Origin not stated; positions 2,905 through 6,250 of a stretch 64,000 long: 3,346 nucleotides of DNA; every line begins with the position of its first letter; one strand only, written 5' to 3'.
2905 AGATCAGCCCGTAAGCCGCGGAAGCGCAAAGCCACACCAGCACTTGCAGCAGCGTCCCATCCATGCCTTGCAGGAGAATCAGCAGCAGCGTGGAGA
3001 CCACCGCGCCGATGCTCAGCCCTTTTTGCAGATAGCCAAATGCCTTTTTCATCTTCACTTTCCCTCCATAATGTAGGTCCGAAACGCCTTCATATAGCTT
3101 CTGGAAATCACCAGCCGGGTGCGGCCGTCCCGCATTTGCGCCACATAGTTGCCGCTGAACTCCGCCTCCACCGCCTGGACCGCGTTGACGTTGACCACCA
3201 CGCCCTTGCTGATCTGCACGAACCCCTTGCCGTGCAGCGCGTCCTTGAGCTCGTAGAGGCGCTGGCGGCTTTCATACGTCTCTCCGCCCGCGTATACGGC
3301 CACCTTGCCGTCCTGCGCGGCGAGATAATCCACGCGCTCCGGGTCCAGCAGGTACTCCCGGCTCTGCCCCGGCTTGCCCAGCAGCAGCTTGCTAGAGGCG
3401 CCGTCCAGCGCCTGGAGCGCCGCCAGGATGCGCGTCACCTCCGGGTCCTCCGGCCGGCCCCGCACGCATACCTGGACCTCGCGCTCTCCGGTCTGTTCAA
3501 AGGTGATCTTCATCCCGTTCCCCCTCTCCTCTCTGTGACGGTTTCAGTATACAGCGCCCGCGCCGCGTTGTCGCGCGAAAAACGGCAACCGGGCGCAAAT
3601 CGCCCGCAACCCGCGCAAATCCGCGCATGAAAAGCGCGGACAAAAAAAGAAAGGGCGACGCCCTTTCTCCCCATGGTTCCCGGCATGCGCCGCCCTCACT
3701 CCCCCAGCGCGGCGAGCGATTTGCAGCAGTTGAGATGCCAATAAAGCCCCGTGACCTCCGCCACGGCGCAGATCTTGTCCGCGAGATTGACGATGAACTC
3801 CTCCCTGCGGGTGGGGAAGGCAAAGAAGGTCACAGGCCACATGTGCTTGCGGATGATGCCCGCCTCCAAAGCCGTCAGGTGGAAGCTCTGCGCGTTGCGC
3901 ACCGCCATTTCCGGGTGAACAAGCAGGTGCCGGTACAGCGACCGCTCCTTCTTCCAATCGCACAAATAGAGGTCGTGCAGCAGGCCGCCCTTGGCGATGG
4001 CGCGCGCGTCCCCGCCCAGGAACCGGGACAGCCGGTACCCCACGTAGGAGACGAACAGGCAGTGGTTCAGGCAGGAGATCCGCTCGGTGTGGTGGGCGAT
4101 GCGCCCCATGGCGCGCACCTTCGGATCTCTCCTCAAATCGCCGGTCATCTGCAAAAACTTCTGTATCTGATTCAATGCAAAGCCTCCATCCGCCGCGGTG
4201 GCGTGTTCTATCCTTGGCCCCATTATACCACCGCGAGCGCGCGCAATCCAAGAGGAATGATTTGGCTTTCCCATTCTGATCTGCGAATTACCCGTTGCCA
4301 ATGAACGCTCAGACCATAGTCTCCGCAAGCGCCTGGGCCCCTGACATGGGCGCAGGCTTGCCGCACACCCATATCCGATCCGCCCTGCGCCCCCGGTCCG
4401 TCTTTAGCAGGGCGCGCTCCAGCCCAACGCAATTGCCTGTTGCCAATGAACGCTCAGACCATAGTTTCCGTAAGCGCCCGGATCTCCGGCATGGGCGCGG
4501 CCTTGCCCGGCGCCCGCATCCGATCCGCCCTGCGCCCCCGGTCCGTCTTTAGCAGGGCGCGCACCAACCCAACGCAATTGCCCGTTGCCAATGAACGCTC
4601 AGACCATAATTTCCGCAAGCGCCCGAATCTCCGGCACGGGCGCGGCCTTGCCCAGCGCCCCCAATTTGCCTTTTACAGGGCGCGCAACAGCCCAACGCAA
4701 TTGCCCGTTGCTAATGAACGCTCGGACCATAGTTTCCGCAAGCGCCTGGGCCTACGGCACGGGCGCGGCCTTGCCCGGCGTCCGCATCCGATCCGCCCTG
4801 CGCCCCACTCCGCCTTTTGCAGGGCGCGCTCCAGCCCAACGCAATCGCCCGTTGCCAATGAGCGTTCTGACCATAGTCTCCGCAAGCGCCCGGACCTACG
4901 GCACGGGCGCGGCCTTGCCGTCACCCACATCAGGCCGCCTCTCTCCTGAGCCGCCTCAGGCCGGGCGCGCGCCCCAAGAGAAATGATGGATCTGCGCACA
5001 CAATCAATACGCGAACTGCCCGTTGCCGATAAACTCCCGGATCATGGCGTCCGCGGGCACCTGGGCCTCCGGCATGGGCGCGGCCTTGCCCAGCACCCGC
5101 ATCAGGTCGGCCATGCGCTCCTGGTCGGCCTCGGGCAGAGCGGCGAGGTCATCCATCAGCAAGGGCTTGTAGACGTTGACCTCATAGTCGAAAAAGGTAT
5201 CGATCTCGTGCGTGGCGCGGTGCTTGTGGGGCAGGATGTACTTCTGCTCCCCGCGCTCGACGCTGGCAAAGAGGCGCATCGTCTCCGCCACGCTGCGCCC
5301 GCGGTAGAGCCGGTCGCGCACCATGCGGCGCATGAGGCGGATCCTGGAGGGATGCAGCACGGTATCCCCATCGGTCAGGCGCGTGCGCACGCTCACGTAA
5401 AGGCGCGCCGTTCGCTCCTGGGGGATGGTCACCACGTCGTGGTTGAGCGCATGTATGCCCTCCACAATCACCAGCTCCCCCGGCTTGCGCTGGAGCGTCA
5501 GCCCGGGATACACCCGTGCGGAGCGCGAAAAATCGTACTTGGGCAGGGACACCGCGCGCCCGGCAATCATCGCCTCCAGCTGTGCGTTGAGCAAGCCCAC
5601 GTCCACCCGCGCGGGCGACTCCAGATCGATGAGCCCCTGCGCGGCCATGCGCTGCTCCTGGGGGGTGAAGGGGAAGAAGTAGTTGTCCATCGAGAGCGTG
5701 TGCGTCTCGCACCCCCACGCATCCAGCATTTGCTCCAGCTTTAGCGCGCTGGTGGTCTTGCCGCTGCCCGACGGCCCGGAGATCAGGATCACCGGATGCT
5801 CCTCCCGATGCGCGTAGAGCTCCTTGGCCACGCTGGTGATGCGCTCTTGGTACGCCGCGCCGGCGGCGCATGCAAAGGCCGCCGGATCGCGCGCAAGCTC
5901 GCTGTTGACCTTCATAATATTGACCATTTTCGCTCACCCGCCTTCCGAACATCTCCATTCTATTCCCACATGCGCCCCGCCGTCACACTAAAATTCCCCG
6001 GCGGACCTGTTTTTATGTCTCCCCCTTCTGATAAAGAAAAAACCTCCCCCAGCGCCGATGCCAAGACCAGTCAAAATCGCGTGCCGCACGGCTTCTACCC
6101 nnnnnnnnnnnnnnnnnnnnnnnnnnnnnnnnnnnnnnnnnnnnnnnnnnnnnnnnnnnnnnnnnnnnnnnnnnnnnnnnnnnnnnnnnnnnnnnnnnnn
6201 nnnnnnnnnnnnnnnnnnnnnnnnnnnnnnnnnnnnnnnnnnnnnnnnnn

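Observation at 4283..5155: Five tandem, progressively decayed copies of the last ~145 bp of a kinase CDS fill its downstream intergenic region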

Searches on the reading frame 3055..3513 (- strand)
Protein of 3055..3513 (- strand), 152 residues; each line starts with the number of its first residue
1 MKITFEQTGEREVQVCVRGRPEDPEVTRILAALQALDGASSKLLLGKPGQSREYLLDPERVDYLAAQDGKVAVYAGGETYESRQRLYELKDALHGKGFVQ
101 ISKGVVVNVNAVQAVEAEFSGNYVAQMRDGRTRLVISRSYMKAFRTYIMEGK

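Call 8: search_protein_families(library=pfam, proteins=[window:3055-3513:-], max_evalue=0.01)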
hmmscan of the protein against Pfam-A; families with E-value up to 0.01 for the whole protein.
window:3055-3513:- (152 aa): 1 family
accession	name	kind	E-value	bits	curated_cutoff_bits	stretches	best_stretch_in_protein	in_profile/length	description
PF04397.21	LytTR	-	1.3e-20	73.9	22.6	1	54-148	4-97/98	LytTr DNA-binding domain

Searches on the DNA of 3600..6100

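Call 23: search_rna_families(source=window, start=3600, end=6100, threshold=evalue, max_evalue=1)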
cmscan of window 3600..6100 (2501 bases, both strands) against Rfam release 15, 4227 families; matches with E-value up to 1: 1.
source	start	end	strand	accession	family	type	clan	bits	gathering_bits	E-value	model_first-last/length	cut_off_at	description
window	5913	5960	-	RF01143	sR16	Gene; snRNA; snoRNA; CD-box;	-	20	70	0.84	1-53/53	no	Small nucleolar RNA sR16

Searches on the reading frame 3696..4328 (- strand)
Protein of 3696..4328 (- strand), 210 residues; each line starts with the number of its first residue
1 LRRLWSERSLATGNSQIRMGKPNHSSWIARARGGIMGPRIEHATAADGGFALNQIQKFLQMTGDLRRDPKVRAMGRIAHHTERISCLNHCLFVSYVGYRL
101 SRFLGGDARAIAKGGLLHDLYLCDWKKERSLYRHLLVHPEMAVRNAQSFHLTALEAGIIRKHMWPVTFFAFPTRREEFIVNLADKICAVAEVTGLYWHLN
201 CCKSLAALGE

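Call 8: search_protein_families(library=pfam, proteins=[window:3696-4328:-], max_evalue=0.01)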
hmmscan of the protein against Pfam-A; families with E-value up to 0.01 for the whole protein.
window:3696-4328:- (210 aa): 1 family
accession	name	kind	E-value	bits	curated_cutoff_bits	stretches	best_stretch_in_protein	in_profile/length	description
PF01966.28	HD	-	0.00085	20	22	1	87-186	2-113/116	HD domain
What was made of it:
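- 3696..4175 (-): HD-domain gene (159 aa, TTG start at 4175, GGAGG at 4187..4183), the downstream neighbour. Pfam HD, E 8.5e-4, below the gathering score (call 8).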

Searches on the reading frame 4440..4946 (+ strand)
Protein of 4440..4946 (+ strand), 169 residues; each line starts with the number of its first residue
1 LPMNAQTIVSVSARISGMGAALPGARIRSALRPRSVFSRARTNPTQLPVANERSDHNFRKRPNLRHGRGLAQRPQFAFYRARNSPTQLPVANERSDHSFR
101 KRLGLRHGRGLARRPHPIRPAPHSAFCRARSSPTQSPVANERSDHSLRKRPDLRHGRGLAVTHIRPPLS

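Call 47: find_homologous_proteins(query=window:4440-4946:+, max_evalue=0.001)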
Query window:4440-4946:+: 5204 candidates shared short words with the query, none scored E <= 0.001.
